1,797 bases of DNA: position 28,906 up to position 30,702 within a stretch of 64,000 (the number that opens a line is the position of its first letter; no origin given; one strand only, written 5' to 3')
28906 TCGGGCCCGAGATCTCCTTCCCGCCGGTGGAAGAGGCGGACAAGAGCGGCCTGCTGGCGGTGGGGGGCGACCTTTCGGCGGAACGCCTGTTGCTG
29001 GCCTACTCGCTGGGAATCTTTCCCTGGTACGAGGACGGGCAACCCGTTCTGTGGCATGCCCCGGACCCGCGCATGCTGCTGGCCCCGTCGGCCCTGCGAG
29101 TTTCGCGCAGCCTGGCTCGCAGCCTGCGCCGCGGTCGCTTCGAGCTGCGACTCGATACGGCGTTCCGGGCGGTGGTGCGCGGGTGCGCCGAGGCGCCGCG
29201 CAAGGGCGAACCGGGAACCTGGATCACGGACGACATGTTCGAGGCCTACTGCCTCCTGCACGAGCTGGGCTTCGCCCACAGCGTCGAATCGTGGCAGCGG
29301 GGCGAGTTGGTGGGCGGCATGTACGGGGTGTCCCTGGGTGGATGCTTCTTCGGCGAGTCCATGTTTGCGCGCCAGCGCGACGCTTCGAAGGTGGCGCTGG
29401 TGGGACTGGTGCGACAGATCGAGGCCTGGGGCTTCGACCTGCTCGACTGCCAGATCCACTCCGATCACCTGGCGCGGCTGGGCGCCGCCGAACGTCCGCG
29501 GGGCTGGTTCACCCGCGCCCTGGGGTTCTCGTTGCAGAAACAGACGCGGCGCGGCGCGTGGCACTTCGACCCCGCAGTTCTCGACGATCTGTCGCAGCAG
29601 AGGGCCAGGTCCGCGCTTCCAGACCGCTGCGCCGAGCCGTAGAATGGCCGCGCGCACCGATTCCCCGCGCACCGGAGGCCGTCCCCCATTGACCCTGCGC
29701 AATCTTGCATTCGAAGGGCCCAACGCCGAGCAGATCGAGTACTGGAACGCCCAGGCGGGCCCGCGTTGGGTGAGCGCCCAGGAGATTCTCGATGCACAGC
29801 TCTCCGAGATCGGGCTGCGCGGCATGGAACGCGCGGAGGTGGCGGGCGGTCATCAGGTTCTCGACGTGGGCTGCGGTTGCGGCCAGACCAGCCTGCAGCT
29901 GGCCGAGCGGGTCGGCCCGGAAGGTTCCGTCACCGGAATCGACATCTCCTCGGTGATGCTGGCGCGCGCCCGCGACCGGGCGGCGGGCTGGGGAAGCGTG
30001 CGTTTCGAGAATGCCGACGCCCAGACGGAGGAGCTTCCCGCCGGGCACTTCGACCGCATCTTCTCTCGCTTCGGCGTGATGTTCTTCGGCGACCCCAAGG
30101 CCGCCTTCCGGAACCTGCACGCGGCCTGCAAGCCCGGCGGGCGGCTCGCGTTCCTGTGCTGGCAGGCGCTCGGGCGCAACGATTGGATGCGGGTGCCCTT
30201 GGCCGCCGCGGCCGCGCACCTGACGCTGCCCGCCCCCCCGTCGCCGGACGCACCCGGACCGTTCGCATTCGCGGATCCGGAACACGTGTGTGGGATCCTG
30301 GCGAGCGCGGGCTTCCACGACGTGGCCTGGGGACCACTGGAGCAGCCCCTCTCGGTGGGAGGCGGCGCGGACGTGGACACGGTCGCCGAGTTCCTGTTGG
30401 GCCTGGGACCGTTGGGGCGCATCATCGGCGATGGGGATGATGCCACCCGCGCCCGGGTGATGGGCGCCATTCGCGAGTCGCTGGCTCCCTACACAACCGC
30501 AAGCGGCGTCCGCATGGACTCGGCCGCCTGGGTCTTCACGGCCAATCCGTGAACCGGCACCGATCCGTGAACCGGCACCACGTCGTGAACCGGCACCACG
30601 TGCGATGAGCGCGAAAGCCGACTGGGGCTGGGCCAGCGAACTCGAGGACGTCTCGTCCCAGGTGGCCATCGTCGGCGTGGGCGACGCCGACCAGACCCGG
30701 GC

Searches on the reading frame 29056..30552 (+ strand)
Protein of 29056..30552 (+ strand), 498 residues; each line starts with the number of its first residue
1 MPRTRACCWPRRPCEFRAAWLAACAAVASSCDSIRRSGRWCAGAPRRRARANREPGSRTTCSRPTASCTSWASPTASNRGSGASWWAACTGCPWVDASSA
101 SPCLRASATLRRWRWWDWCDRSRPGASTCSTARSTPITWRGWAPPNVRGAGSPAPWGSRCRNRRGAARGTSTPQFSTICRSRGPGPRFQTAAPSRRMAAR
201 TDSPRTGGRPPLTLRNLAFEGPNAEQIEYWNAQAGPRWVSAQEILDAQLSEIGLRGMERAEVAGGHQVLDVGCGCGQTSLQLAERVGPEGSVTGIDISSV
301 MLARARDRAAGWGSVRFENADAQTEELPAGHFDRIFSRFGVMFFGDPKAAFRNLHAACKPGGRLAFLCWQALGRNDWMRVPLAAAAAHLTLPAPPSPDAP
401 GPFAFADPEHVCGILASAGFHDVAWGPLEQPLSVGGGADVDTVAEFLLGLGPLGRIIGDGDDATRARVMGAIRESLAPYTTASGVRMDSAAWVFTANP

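Call 44: search_protein_families(library=ncbifam, proteins=[window:29056-30552:+], max_evalue=1e-10)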
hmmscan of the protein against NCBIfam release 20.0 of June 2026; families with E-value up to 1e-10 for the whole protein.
window:29056-30552:+ (498 aa): 14 families
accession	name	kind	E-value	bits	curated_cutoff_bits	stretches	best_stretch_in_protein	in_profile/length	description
NF047649.1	MTase_UXPK_star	exception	1.2e-18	67.2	460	1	261-365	74-180/283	methyltransferase/UXPK-star double selenoprotein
NF041537.1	ArsM_AhpD_UU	exception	1.1e-16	60.5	510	1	261-365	73-179/345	arsenite methyltransferase/AhpD domain selenoprotein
NF001244.0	PRK00216.1-5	equivalog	3.3e-15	56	216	1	258-367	42-154/236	bifunctional demethylmenaquinone methyltransferase/2-methoxy-6-polyprenyl-1,4-benzoquinol methylase UbiE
NF041536.1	ArsM_DUF2284_UU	exception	4.4e-15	55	575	1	261-365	73-179/459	arsenite methyltransferase/DUF2284 domain selenoprotein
NF001240.0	PRK00216.1-1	equivalog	7.3e-15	54.7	378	1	257-367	56-169/251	bifunctional demethylmenaquinone methyltransferase/2-methoxy-6-polyprenyl-1,4-benzoquinol methylase UbiE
NF008823.0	PRK11873.1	subfamily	1.1e-14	54.6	263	1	258-365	71-180/272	arsenite methyltransferase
TIGR02072.1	BioC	equivalog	1.6e-13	51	184.95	1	266-366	36-132/244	malonyl-ACP O-methyltransferase BioC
NF007610.0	PRK10258.1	equivalog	2.3e-13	50.1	342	1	266-367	44-139/251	malonyl-ACP O-methyltransferase BioC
TIGR02752.1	MenG_heptapren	equivalog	2.4e-13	50.1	419.85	1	257-366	38-149/231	demethylmenaquinone methyltransferase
TIGR01934.1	MenG_MenH_UbiE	subfamily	2.5e-13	49.8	158.35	1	258-367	33-142/223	ubiquinone/menaquinone biosynthesis methyltransferase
NF001243.0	PRK00216.1-4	equivalog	3.4e-13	49.5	235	1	256-366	39-151/237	demethylmenaquinone methyltransferase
NF043040.1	corrin_prot_MT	hypoth_equivalog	9e-13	48.1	180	1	262-365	38-146/216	corrinoid protein-associated methyltransferase CpaM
NF045667.1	MTase_DVU1556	equivalog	1.2e-12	47.8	155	1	255-365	13-118/213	DVU_1556 family methyltransferase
NF052510.1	methyltran_MpqE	exception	3.6e-12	46.2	335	1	258-367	40-152/234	methyl-plastoquinone biosynthesis methyltransferase MpqE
